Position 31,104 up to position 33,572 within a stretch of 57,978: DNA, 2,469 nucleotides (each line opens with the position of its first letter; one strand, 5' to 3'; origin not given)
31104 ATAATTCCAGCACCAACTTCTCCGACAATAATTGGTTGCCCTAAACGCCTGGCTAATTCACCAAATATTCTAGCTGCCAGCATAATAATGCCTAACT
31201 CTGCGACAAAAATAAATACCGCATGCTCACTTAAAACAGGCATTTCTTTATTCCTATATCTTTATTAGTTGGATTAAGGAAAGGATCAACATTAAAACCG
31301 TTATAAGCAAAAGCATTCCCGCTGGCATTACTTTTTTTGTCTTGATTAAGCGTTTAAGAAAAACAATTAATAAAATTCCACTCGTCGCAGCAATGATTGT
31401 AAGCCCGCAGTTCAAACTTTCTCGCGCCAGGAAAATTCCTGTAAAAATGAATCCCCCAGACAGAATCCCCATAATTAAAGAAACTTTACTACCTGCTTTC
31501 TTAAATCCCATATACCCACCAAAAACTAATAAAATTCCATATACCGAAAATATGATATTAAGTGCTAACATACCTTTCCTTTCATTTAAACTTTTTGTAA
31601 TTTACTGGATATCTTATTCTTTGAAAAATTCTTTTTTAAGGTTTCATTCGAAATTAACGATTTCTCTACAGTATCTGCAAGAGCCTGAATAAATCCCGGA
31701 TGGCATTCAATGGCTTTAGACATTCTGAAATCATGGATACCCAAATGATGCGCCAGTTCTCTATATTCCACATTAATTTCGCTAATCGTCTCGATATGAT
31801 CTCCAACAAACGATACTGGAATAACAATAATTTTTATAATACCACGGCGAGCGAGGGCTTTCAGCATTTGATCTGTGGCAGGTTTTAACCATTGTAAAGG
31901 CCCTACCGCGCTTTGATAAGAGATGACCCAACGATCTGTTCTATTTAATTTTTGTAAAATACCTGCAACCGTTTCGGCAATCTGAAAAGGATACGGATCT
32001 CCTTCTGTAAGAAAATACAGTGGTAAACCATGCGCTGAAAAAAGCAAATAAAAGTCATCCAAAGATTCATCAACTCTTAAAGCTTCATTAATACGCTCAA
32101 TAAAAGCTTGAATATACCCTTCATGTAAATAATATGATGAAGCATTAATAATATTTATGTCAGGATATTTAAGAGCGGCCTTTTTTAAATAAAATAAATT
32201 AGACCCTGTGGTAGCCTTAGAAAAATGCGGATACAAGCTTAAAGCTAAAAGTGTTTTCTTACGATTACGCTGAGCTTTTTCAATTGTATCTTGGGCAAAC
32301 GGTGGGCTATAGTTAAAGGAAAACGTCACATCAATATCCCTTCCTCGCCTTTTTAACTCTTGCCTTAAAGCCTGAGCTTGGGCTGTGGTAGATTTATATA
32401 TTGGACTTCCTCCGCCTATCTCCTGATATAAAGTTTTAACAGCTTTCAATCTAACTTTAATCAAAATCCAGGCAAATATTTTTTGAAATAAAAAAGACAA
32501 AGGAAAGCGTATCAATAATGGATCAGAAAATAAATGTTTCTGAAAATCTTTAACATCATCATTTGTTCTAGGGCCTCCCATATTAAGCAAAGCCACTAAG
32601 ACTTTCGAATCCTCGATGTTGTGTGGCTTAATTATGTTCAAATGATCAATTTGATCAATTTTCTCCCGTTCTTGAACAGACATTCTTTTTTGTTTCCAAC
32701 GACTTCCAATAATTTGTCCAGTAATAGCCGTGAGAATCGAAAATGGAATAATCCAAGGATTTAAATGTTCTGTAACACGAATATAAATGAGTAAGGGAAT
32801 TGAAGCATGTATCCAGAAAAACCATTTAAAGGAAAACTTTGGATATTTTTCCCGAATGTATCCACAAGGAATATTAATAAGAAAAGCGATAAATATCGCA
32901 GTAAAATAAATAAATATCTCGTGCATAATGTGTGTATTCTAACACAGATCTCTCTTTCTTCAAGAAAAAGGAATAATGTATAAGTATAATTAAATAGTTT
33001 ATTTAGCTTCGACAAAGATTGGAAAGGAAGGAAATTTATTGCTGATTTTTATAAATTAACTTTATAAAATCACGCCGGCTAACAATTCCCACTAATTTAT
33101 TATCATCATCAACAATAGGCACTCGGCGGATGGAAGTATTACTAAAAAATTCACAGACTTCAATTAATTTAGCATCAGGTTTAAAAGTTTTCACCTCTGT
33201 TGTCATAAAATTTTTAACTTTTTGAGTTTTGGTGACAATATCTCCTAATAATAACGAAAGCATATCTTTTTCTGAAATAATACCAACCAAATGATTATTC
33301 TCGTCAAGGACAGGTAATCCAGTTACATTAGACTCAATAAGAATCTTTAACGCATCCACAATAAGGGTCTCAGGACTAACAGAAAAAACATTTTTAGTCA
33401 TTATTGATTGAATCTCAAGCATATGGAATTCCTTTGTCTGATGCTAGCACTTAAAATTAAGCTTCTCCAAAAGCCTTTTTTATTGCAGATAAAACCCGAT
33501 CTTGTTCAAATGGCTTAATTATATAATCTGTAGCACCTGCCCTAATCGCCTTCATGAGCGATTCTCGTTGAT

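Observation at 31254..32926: Bacterial TMEM14 homologue directly downstream of ferrochelatase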

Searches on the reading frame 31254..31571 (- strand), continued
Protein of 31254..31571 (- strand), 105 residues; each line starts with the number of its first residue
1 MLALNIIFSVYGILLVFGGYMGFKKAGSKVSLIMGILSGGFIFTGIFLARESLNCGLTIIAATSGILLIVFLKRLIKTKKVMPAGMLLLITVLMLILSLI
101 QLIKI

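Call 84: fold_search(model_id=the predicted structure, library=pdb)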
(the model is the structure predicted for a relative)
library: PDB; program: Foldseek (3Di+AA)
matches with E <= 10: 117; with E <= 0.001: 0
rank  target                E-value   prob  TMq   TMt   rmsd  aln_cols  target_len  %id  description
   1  8xqw_I                2.3e-01  1.00  0.52  0.21   1.9        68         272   15  Cryo-EM structure of the Ycf2-FtsHi motor complex from Chlamydomonas reinhardtii in AMPPNP bound state (released 2024-09-11)
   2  5h9e_A                6.9e-01  0.38  0.38  0.14   6.8       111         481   10  Crystal structure of E. coli Cascade bound to a PAM-containing dsDNA target (32-nt spacer) at 3.20 angstrom resolution (released 2016-02-17)
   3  2rld_C                7.7e-01  0.89  0.69  0.63   3.5       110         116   14  CRYSTAL STRUCTURE OF A PROTEIN WITH UNKNOWN FUNCTION FROM S23 RIBOSOMAL PROTEIN FAMILY (BT_0352) FROM BACTEROIDES THET (released 2007-10-30)
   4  2rld_A                8.7e-01  0.87  0.65  0.61   3.5       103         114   13  CRYSTAL STRUCTURE OF A PROTEIN WITH UNKNOWN FUNCTION FROM S23 RIBOSOMAL PROTEIN FAMILY (BT_0352) FROM BACTEROIDES THET (released 2007-10-30)
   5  8xks_J                9.2e-01  0.93  0.69  0.29   4.5       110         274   14  The cryo-EM structure of Orf2971-FtsHi motor complex (released 2024-12-04)
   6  8w1d                  9.7e-01  0.28  0.37  0.28  15.2       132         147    8  CRYSTAL STRUCTURE OF DPS-LIKE PROTEIN PA4880 FROM PSEUDOMONAS AERUGINOSA (DIMERIC FORM) (released 2024-05-29)
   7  9h9e_B                1.2e+00  0.38  0.46  0.39   7.1       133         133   12  Cryo-EM structure of the human GABAA receptor alpha1 subunit in complex with the assembly factor NACHO/TMEM35A (released 2024-12-04)
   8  9e0h_A                1.9e+00  0.21  0.41  0.30   6.5       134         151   18  De novo calcium channel heptamer, CalC6_3 with DHR extensions. Off target multimerization state (released 2025-10-01)
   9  4o93_D                2.0e+00  0.14  0.32  0.17   9.3       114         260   16  Crystal structure of Thermus thermophilis transhydrogeanse domain II dimer (released 2014-12-31)
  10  9e82_R                2.0e+00  0.09  0.29  0.15   9.8       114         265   10  ACKR3 phosphorylated by GRK5 in complex with arrestin2 and Fab7 (released 2025-04-02)
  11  6qzh                  2.1e+00  0.08  0.29  0.08   9.9       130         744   17  Structure of the human CC Chemokine Receptor 7 in complex with the intracellular allosteric antagonist Cmp2105 and the i (released 2019-09-04)
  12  7y6f_C                2.7e+00  0.14  0.37  0.27  15.8       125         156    7  Cryo-EM structure of Apo form of ScBfr (released 2023-07-05)
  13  7wf7_A                2.7e+00  0.08  0.26  0.16   9.5       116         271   18  Cryo-EM of Sphingosine 1-phosphate receptor 1 / Gi complex bound to S1P (released 2022-01-05)
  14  9dzw_A                2.8e+00  0.25  0.53  0.43   5.2       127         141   16  De novo calcium channel hexamer, CalC6_3 with DHR extensions (released 2025-10-01)
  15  8k7t_B                3.0e+00  0.11  0.34  0.27   7.9       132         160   13  Mouse Fc epsilon RI in complex with mIgE Fc (released 2024-07-17)
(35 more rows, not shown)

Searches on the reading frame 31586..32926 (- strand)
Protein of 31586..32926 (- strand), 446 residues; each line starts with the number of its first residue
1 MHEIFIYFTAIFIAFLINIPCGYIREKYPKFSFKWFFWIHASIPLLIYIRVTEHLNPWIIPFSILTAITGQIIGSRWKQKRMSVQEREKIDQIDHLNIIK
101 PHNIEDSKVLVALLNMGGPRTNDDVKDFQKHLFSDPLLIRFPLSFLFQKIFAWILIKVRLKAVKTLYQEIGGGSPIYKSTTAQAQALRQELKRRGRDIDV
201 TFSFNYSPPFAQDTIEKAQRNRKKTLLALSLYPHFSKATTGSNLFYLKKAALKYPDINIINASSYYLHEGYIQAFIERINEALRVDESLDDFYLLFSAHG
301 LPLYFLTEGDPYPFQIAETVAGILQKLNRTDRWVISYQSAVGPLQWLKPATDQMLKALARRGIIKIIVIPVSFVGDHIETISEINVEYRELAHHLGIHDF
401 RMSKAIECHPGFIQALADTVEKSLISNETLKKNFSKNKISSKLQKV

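Call 4: search_protein_families(library=pfam, proteins=[window:31586-32926:-], max_evalue=0.01)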
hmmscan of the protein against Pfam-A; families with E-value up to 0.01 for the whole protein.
window:31586-32926:- (446 aa): 1 family
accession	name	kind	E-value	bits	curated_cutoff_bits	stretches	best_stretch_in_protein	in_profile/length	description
PF00762.24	Ferrochelatase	-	5.2e-93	311.9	27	1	111-423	4-316/317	Ferrochelatase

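Call 5: search_protein_families(library=ncbifam, proteins=[window:31586-32926:-], max_evalue=0.01)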
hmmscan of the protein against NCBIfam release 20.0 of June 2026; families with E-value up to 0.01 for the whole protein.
window:31586-32926:- (446 aa): 3 families
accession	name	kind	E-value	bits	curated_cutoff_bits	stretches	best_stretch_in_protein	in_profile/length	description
TIGR00109.1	hemH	equivalog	6.8e-86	288.6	124.6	1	107-424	4-321/322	ferrochelatase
NF000689.1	PRK00035.2-1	equivalog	1.5e-37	129.2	408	1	158-422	35-309/311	ferrochelatase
NF009095.0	PRK12435.1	subfamily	3.4e-34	118.4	455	1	160-424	39-307/311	ferrochelatase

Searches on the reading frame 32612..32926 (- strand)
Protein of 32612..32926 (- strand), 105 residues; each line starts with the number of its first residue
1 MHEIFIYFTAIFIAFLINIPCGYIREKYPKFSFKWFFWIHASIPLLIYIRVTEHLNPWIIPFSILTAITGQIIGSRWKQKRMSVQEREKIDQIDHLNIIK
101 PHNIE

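Call 52: find_homologous_proteins(query=window:32618-32926:-, max_evalue=0.01)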
Query seq(103 aa) (103 aa): 4 proteins with E <= 0.01 among 6 candidates.
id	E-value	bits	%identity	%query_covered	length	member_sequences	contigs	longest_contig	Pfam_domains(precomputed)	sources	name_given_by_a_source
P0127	1.2e-29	120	55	88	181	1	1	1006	PF00762.25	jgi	-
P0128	6.8e-28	115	57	85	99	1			-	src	-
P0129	1.1e-16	79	57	66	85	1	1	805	-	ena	-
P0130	1.1e-13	69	42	70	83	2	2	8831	-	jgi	jgi:hypothetical protein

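Call 62: search_protein_representatives(alignment_id=A5)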
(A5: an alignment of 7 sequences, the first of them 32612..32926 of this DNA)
Query: 7 sequences, 103 profile positions. Proteins with E-value up to 0.001 (for the whole library): 757; up to 1e-10: 455; up to 1e-30: 3. The best 150 are listed.
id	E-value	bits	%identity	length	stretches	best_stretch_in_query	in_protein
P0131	1.8e-36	140.3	-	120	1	5-99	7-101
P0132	2.5e-32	127.0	-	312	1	2-99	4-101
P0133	4.0e-31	123.1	-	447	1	4-102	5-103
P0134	5.7e-28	113.0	-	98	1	5-85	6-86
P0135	1.6e-24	101.9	-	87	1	11-88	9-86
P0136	3.5e-24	100.8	-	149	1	4-96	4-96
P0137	6.0e-24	100.0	-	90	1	12-90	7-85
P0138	7.4e-24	99.7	-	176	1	6-101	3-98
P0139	4.6e-23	97.2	-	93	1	11-86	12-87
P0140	4.7e-23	97.2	-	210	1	7-102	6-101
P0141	5.3e-23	97.0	-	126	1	8-84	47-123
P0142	5.9e-23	96.9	-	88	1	8-81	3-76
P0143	1.2e-22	95.9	-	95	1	8-85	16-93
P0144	1.4e-22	95.6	-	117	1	4-92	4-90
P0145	1.8e-22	95.3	-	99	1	9-85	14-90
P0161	3.6e-20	87.9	-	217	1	6-95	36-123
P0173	5.4e-19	84.1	-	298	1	8-88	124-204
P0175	5.7e-19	84.0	-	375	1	6-89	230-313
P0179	9.5e-19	83.3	-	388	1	9-94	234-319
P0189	3.2e-18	81.6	-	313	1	8-95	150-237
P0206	1.1e-17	79.9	-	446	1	10-85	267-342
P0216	3.7e-17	78.2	-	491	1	8-93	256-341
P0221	5.5e-17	77.7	-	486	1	11-85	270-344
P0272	6.1e-16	74.3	-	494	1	8-90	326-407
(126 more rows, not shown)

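Call 63: search_protein_families(library=pfam, proteins=[P0135, P0175, P0179, P0206, P0216, P0221, P0173, P0189, P0272, P0161], max_evalue=0.01)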
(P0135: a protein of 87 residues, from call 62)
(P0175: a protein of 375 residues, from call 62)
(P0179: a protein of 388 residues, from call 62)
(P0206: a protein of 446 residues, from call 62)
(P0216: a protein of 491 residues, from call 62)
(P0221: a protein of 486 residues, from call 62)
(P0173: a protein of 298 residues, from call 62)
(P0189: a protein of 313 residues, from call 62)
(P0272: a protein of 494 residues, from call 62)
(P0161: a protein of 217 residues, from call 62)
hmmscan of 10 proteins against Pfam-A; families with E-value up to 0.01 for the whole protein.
P0135 (87 aa): 0 families

P0175 (375 aa): 0 families

P0179 (388 aa): 0 families

P0206 (446 aa): 0 families

P0216 (491 aa): 0 families

P0221 (486 aa): 0 families

P0173 (298 aa): 0 families

P0189 (313 aa): 0 families

P0272 (494 aa): 0 families

P0161 (217 aa): 0 families

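Call 65: find_encoding_contigs(protein=P0130, flank=5000, max_places=2)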
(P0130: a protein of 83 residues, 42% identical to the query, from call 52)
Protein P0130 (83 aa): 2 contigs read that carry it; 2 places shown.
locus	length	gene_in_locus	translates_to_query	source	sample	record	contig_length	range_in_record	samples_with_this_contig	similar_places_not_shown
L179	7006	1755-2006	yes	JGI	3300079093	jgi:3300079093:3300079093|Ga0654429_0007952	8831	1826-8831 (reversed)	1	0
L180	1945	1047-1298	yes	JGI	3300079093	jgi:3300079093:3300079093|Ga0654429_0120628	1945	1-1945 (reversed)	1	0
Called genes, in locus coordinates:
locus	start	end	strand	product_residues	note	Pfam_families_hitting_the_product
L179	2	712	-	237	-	?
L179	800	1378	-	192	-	PF01206:TusA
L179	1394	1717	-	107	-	PF11823:Se_S_carrier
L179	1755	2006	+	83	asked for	-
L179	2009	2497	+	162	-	PF05258:DciA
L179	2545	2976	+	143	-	-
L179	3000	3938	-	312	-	PF19783:DUF6268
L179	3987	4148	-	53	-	-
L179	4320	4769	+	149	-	-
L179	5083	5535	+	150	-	-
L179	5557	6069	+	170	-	-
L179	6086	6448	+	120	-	-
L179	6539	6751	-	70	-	-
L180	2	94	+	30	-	?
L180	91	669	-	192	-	PF01206:TusA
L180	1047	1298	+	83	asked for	-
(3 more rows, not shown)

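Call 71: search_protein_families(library=pfam, proteins=[window:32612-32926:-], max_evalue=1)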
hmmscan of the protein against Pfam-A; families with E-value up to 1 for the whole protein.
window:32612-32926:- (105 aa): 4 families
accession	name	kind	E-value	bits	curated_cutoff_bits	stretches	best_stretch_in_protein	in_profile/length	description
PF09605.15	Trep_Strep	-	0.031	14.7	28.7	1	2-75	28-96/185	Hypothetical bacterial integral membrane protein (Trep_Strep)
PF19613.4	DUF6118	-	0.064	13.1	27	1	23-83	134-193/245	Family of unknown function (DUF6118)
PF11711.13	Tim54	-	0.14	11.4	34.7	1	57-95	20-58/376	Inner membrane protein import complex subunit Tim54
PF07698.17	7TM-7TMR_HD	-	0.22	11.9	29.4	1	9-76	7-80/190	7TM receptor with intracellular HD hydrolase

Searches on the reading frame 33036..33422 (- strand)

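Call 4: search_protein_families(library=pfam, proteins=[window:33036-33422:-], max_evalue=0.01)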
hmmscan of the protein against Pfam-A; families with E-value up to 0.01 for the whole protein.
window:33036-33422:- (128 aa): 1 family
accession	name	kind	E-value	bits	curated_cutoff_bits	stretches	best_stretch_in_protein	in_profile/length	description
PF00571.33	CBS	-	5.5e-36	123.1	24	2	5-59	2-56/57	CBS domain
